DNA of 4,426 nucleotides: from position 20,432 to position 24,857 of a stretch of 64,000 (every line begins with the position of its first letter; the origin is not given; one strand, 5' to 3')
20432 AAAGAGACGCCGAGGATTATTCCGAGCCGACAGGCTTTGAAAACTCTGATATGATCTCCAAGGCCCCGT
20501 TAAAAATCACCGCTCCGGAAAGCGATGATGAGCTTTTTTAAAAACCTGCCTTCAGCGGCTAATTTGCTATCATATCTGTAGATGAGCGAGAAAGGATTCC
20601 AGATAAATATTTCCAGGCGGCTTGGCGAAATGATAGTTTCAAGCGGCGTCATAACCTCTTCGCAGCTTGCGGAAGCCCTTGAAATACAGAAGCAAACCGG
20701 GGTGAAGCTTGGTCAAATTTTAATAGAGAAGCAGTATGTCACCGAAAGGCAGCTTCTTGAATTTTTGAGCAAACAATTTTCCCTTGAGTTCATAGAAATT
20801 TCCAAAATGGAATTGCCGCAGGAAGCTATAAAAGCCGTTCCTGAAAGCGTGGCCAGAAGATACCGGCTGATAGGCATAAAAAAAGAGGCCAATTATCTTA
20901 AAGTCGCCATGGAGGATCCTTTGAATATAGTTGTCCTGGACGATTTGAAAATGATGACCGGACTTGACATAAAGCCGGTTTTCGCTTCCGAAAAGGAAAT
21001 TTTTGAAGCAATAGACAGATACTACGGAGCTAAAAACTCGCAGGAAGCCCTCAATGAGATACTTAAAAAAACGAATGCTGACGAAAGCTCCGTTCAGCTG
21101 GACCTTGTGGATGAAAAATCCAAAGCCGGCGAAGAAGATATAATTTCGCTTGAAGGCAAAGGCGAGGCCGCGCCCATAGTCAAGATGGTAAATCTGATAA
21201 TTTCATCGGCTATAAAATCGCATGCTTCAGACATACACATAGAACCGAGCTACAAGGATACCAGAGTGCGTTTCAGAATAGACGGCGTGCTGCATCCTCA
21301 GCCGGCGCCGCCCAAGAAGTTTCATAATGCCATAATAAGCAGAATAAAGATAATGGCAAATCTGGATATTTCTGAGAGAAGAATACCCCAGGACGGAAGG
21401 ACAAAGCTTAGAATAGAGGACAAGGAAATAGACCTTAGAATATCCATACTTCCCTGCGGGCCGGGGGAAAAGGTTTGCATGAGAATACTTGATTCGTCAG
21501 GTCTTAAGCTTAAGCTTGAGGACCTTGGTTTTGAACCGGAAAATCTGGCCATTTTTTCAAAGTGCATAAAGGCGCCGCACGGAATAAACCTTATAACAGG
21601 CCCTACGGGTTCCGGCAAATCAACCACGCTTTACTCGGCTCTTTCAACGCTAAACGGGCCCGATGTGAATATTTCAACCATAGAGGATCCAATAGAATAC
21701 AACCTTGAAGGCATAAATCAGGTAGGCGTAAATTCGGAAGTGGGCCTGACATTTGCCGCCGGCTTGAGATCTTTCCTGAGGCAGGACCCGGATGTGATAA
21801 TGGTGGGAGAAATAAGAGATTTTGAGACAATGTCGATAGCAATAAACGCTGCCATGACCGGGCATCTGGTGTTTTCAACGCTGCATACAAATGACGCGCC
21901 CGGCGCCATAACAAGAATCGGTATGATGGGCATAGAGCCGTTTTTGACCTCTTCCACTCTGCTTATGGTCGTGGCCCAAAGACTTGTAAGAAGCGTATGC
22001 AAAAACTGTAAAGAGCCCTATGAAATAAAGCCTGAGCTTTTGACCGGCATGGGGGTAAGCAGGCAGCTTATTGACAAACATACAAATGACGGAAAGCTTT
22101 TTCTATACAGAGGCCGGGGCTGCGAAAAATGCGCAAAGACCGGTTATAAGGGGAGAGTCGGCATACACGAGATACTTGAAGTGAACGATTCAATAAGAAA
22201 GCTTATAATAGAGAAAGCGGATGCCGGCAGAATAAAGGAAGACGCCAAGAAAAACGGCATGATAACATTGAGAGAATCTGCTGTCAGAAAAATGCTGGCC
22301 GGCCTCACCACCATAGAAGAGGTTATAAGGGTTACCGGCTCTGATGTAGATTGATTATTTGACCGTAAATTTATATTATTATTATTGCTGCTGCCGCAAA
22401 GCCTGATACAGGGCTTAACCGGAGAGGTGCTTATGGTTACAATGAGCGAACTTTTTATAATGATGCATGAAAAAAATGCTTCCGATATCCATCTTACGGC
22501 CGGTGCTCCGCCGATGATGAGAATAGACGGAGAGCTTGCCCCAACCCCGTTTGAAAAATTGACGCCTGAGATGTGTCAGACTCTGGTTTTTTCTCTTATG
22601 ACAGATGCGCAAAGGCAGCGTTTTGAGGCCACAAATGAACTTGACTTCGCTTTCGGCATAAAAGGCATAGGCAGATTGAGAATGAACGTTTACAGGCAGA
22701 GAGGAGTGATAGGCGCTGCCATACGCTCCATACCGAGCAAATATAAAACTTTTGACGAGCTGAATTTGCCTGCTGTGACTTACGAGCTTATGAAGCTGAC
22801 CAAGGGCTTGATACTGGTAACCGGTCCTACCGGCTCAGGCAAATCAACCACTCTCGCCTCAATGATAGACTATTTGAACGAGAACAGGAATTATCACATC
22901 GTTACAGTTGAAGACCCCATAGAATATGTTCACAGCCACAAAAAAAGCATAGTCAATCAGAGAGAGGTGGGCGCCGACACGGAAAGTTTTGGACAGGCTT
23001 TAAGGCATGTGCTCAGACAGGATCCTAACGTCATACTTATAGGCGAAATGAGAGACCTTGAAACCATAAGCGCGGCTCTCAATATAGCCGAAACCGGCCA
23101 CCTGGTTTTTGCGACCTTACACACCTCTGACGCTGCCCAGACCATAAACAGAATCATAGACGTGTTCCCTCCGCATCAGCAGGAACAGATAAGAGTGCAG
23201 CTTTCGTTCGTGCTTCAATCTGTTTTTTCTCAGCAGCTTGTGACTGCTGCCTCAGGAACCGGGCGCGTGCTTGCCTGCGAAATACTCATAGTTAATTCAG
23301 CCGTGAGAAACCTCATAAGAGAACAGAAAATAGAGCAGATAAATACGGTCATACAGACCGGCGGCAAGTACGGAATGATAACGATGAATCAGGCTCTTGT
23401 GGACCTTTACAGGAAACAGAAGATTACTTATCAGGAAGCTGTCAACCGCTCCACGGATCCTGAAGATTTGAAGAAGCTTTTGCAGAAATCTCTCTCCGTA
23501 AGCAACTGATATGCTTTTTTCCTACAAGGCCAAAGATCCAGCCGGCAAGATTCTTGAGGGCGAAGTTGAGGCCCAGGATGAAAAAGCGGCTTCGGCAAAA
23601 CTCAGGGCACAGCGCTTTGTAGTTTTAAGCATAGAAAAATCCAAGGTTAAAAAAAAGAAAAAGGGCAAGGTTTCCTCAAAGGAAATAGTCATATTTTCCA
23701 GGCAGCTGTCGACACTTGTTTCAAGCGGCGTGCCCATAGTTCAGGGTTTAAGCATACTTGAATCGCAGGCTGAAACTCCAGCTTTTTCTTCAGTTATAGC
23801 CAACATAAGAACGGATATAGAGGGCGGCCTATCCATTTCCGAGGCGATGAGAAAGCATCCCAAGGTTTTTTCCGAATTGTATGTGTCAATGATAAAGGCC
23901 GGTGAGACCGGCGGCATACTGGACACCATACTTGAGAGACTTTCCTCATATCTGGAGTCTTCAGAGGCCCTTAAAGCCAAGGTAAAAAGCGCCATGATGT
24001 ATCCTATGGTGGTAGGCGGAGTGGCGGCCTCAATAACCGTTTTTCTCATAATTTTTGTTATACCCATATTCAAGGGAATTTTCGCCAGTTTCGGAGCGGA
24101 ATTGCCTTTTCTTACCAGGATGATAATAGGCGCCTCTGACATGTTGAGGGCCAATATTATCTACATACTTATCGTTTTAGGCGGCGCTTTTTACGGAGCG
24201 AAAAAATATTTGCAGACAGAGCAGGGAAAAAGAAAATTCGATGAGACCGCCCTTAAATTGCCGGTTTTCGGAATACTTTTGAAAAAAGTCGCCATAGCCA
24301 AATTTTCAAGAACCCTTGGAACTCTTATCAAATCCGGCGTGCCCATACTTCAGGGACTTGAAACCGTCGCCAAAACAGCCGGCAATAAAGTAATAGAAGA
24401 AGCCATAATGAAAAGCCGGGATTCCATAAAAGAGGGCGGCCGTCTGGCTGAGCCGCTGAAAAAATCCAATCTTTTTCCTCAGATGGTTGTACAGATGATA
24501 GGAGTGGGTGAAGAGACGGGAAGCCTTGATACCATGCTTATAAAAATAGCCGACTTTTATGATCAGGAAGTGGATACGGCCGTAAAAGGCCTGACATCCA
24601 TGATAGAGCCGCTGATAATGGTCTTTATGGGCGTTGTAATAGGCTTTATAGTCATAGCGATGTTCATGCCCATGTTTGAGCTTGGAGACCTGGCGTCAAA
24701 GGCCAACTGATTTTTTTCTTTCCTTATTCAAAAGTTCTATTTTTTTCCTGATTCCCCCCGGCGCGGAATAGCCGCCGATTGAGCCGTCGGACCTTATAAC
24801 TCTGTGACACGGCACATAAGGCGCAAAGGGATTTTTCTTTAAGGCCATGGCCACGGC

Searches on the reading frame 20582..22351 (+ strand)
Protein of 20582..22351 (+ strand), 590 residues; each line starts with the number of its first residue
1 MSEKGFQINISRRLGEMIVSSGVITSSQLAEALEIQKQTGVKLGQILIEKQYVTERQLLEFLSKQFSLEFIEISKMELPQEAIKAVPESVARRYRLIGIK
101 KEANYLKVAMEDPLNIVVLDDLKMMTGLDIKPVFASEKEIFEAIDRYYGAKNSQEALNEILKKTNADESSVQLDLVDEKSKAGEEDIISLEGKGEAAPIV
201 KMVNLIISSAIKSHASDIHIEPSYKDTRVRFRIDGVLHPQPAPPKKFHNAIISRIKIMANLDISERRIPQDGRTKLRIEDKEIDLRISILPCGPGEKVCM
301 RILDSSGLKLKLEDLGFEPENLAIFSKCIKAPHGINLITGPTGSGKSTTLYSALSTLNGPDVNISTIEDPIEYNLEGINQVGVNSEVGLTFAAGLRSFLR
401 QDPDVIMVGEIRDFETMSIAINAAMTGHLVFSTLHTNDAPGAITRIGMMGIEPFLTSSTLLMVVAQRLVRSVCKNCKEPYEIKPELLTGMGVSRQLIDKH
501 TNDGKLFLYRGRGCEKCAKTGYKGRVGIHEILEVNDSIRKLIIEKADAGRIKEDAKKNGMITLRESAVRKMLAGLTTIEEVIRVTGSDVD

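Call 73: search_protein_families(library=pfam, proteins=[window:20582-22351:+], max_evalue=0.0001)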
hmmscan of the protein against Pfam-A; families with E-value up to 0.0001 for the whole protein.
window:20582-22351:+ (590 aa): 2 families
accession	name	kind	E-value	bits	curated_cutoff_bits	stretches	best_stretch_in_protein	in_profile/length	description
PF00437.27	T2SSE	-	2.1e-139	464.7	24.9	1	195-583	4-370/370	Type II/IV secretion system protein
PF05157.20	MshEN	-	7.3e-20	71.2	23.1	1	66-151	1-87/90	MshEN domain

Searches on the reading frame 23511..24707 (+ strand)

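Call 73: search_protein_families(library=pfam, proteins=[window:23511-24707:+], max_evalue=0.0001)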
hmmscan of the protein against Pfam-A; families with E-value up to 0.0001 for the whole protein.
window:23511-24707:+ (399 aa): 1 family
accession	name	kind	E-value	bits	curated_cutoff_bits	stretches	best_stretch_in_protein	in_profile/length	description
PF00482.28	T2SSF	-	1.1e-69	232.5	25.2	2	62-185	1-125/125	Type II secretion system (T2SS), protein F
